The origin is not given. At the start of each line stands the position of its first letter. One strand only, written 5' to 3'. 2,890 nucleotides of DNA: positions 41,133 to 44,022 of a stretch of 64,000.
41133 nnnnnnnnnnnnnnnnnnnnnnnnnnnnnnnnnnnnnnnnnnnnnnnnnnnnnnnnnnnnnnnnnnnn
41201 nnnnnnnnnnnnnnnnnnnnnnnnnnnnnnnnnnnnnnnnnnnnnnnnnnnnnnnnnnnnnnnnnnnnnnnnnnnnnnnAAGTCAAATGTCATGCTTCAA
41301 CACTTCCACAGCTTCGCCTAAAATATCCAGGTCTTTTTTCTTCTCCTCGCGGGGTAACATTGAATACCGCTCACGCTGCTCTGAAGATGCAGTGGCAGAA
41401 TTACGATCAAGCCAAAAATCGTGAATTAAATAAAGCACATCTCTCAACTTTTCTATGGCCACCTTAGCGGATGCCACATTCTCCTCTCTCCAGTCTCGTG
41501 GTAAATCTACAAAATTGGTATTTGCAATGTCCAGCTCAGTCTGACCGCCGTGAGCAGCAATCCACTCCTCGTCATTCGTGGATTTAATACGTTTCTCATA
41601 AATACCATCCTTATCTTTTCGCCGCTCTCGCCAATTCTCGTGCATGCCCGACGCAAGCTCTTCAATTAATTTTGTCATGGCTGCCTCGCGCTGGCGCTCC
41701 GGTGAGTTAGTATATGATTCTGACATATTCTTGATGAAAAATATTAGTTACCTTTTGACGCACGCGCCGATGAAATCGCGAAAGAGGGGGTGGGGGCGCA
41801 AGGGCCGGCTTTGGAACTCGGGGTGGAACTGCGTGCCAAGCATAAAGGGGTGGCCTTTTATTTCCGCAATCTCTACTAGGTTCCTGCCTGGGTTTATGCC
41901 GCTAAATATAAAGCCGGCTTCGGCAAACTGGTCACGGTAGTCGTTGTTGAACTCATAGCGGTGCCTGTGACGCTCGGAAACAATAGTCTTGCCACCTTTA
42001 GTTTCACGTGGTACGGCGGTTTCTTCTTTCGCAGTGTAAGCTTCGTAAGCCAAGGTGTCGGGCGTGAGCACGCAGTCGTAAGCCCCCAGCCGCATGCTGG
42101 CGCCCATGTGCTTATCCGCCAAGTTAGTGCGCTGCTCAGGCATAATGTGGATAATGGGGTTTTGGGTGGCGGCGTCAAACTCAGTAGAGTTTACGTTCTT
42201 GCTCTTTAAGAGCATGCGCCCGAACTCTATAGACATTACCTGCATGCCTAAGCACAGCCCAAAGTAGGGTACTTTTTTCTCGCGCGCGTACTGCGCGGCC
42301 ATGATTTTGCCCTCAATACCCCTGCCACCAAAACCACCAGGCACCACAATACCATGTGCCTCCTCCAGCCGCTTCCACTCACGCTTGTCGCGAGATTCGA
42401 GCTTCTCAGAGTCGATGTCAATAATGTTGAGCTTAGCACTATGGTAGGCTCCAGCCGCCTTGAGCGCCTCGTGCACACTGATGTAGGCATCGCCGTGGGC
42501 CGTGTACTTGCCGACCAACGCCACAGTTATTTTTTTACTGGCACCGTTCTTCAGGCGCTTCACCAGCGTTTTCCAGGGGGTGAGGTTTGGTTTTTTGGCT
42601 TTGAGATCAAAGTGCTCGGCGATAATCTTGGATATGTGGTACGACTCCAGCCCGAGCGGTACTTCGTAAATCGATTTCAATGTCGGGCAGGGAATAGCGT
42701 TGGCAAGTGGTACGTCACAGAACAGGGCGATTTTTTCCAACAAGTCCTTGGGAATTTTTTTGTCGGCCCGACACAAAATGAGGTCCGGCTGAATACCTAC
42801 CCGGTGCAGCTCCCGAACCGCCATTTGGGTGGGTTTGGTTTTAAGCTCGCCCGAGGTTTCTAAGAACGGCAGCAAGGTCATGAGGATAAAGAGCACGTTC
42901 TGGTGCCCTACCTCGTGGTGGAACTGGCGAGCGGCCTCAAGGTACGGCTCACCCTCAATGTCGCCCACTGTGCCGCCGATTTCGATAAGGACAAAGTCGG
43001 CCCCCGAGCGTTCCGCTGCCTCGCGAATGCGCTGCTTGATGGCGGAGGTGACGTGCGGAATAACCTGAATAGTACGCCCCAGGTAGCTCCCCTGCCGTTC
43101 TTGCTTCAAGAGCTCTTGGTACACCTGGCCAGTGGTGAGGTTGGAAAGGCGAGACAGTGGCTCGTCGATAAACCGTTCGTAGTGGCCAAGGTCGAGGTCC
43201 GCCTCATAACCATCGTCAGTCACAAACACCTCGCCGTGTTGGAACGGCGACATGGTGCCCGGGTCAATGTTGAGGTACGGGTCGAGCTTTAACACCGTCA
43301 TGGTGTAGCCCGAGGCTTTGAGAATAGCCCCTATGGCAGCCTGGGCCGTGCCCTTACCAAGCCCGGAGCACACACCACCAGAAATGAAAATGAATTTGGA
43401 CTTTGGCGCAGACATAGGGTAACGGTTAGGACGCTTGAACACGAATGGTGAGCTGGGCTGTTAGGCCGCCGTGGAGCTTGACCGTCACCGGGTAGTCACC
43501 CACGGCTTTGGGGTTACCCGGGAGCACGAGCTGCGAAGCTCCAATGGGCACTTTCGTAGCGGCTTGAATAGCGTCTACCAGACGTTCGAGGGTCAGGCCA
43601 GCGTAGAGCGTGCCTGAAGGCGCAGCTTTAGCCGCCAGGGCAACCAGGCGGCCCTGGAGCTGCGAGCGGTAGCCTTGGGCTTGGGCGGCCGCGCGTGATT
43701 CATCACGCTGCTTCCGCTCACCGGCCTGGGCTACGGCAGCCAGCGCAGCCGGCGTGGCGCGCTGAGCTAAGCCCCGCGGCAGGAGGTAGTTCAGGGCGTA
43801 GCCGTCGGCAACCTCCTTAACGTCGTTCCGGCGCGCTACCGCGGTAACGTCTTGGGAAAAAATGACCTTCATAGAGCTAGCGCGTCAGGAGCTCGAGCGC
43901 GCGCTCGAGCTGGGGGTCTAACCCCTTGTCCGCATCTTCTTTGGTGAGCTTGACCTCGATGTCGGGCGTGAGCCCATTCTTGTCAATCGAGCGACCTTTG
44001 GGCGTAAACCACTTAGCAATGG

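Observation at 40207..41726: AT-rich, translationally coupled three-gene module (RyR-domain protein / highly basic 225-aa protein / 132-aa protein) wedged between pyrG and rpmA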

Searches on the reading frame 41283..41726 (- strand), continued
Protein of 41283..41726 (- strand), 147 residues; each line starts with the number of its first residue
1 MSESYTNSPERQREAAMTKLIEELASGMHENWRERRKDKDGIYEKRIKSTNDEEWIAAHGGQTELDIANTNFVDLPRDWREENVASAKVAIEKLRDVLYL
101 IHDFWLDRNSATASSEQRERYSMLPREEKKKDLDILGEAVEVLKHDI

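Call 81: find_encoding_contigs(protein=P0005, flank=5000, max_places=2)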
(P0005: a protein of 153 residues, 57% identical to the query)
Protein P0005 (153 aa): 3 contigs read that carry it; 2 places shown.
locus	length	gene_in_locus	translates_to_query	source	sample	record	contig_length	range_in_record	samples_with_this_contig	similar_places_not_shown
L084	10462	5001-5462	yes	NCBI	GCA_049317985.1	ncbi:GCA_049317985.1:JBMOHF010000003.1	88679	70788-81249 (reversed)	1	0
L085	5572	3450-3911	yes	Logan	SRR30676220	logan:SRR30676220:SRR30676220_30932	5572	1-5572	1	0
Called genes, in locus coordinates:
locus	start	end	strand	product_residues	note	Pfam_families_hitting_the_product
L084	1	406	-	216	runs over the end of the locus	-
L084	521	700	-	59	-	-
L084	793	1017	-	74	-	-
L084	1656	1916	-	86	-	-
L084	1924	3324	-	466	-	PF01476:LysM, PF23473:LysM3_LYK4_5 (faint), PF01476:LysM, PF01551:Peptidase_M23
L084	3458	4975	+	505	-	PF01676:Metalloenzyme, PF06415:iPGM_N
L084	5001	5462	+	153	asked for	-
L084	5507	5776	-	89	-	-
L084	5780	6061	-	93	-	PF00293:NUDIX (weak)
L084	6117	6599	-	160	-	PF00383:dCMP_cyt_deam_1, PF14437:MafB19-deam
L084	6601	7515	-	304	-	-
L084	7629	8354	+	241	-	PF20772:TACO1_YebC_N, PF01709:Transcrip_reg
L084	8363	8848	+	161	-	PF02075:RuvC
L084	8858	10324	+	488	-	PF08323:Glyco_transf_5, PF13439:Glyco_transf_4, PF13579:Glyco_trans_4_4 (weak), PF00534:Glycos_transf_1, PF13692:Glyco_trans_1_4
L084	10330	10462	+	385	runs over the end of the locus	PF03065:Glyco_hydro_57, PF01522:Polysacc_deac_1 (weak)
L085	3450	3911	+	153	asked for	-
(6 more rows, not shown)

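Call 90: search_protein_families(library=pfam, proteins=[L002:8564-9277:+, L002:9293-9847:-], max_evalue=0.001)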
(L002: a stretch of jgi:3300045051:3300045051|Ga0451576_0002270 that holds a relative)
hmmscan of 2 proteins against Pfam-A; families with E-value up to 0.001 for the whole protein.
L002:8564-9277:+ (237 aa): 0 families

L002:9293-9847:- (184 aa): 0 families

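Call 94: search_protein_families(library=pfam, proteins=[L039:2958-10409:+, L037:1911-7280:+, L033:3737-5956:+, L032:4209-6305:+], max_evalue=0.01)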
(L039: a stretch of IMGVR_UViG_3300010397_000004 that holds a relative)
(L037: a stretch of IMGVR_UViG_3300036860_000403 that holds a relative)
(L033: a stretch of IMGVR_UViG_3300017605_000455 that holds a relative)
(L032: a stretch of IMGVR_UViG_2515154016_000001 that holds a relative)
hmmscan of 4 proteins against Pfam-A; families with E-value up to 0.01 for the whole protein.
L039:2958-10409:+ (2484 aa): 3 families
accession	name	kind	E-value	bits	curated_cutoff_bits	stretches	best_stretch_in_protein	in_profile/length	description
PF03496.20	ADPrib_exo_Tox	-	3e-33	115.3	23.4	2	1638-1784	14-176/196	ADP-ribosyltransferase exoenzyme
PF00293.34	NUDIX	-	2.4e-11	44.2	21.1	1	1940-2046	13-120/134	NUDIX domain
PF14815.12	NUDIX_4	-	5.5e-05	23.4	35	1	1940-2046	8-101/113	NUDIX domain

L037:1911-7280:+ (1790 aa): 0 families

L033:3737-5956:+ (740 aa): 4 families
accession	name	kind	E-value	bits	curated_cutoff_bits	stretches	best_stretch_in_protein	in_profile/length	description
PF00005.33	ABC_tran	-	1.2e-22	81.4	25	2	489-552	79-137/137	ABC transporter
PF03496.20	ADPrib_exo_Tox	-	1.9e-15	57.2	23.4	1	316-444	17-152/196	ADP-ribosyltransferase exoenzyme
PF13304.12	AAA_21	-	2.4e-09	38.1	27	2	716-732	3-19/304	AAA domain, putative AbiEii toxin, Type IV TA system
PF12848.13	ABC_tran_Xtn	-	6.8e-09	36.1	25.9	1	591-664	1-76/85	ABC transporter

L032:4209-6305:+ (699 aa): 0 families

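Call 98: search_solved_structures(query=A6, max_evalue=1, show_alignments=3)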
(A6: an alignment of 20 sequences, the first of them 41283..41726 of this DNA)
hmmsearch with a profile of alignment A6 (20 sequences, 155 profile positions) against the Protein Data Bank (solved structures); distinct sequences matched with E-value up to 1: 21.
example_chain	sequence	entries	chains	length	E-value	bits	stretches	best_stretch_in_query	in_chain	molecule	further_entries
6uhi_A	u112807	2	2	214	2.3e-06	30.6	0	116-152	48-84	Ryanodine receptor 1 chimera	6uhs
6uag_A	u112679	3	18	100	0.00048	23.1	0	116-152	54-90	Putative ryanodine receptor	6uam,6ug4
3nrt_A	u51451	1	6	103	0.00073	22.5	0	116-152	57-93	Putative ryanodine receptor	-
4n05_B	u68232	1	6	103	0.0043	20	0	115-152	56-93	Putative ryanodine receptor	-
5c30_A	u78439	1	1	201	0.024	17.6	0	16-44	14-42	Ryanodine receptor 1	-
6ug5_A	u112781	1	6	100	0.059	16.3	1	104-152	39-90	Putative ryanodine receptor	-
3e9p_A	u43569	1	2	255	0.12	15.3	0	84-138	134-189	Pre-mRNA-splicing factor 8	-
4ilg_B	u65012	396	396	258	0.13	15.2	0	84-138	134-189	Pre-mRNA-splicing factor 8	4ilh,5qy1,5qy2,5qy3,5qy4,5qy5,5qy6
3e9o_A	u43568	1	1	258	0.13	15.2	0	84-138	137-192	Pre-mRNA-splicing factor 8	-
3sbt_A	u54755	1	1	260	0.13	15.2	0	84-138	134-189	Pre-mRNA-splicing factor 8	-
6uha_B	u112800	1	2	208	0.15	15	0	17-42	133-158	Ryanodine receptor 3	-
6uhb_B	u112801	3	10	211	0.16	14.9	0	17-42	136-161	Ryanodine receptor 3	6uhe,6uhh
9l92_A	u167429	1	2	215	0.16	14.9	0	17-42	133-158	Ryanodine receptor 3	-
3e66_A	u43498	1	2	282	0.17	14.9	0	84-138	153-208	PRP8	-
9l90_A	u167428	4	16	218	0.17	14.8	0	17-42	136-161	Ryanodine receptor 3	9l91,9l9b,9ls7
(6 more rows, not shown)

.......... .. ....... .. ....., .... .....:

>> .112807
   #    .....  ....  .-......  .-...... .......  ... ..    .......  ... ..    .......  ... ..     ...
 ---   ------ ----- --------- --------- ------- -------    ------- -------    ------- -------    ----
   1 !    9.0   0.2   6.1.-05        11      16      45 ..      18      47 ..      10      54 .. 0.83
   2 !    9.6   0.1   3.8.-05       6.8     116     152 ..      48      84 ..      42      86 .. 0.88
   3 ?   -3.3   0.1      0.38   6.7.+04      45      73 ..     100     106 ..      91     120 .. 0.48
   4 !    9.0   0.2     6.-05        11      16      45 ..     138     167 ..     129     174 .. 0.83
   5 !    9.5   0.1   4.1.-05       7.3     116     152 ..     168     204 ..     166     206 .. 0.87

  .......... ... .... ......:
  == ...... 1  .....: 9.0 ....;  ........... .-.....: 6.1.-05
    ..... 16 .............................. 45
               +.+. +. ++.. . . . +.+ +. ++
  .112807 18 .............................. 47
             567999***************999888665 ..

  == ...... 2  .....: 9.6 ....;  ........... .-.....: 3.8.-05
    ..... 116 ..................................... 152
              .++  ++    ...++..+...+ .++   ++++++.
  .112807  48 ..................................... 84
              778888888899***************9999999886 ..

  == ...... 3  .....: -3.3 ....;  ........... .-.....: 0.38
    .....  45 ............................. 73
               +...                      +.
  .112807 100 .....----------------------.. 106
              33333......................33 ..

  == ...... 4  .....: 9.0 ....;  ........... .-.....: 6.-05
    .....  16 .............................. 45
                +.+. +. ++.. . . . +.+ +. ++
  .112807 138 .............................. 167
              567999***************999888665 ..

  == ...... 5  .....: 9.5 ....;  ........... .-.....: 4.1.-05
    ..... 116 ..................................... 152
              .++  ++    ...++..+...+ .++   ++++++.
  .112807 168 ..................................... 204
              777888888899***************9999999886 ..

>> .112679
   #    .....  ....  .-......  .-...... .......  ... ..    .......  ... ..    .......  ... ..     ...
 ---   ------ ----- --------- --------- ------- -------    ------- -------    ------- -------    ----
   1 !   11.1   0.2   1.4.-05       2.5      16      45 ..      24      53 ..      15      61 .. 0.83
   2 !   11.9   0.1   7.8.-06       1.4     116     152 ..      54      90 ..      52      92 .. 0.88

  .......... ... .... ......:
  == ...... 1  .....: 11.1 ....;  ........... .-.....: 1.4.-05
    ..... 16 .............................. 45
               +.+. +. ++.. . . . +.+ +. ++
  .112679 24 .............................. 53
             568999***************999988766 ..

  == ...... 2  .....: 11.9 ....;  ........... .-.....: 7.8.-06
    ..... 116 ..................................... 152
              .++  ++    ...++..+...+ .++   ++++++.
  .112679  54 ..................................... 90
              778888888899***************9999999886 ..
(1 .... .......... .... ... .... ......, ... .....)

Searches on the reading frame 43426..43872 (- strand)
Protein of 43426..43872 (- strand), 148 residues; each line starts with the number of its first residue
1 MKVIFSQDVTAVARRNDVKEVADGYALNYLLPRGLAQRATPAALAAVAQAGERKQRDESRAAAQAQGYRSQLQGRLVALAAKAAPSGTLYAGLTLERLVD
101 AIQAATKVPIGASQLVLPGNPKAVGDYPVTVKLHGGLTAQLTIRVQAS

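Call 74: find_related_loci(query=window:43426-43872:-, collection=metagenome_contigs, flank=8000)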
Query window:43426-43872:- (148 aa) in metagenome_contigs; peptide patterns used: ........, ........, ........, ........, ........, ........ (x = any residue, [..] = any of these).
600 stretches matched a pattern (row limit reached: there are more); 36 encode a relative of the query (tblastn E <= 1e-3); 36 distinct loci.
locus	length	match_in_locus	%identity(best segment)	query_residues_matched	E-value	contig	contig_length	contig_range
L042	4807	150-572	30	7-147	6e-19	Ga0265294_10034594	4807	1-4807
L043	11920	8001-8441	33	1-146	1e-18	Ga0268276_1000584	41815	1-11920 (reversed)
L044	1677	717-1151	28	1-147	5e-18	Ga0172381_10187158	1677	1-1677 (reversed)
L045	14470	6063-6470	29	1-136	4e-17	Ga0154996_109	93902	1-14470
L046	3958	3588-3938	36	1-117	5e-17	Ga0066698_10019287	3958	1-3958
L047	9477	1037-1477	26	2-148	6e-17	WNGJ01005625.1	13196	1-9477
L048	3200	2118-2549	30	1-145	2e-15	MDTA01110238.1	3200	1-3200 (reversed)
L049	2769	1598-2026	29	2-145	3e-15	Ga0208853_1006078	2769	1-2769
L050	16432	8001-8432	30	1-145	3e-15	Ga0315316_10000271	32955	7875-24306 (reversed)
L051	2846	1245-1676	32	1-145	4e-15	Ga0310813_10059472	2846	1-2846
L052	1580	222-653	32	1-145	8e-15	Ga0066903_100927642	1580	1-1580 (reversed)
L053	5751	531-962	31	1-145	2e-14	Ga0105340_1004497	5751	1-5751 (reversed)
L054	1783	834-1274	32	1-148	2e-14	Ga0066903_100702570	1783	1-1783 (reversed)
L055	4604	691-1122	31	1-145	1e-13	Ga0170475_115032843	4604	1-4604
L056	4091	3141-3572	30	1-145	2e-13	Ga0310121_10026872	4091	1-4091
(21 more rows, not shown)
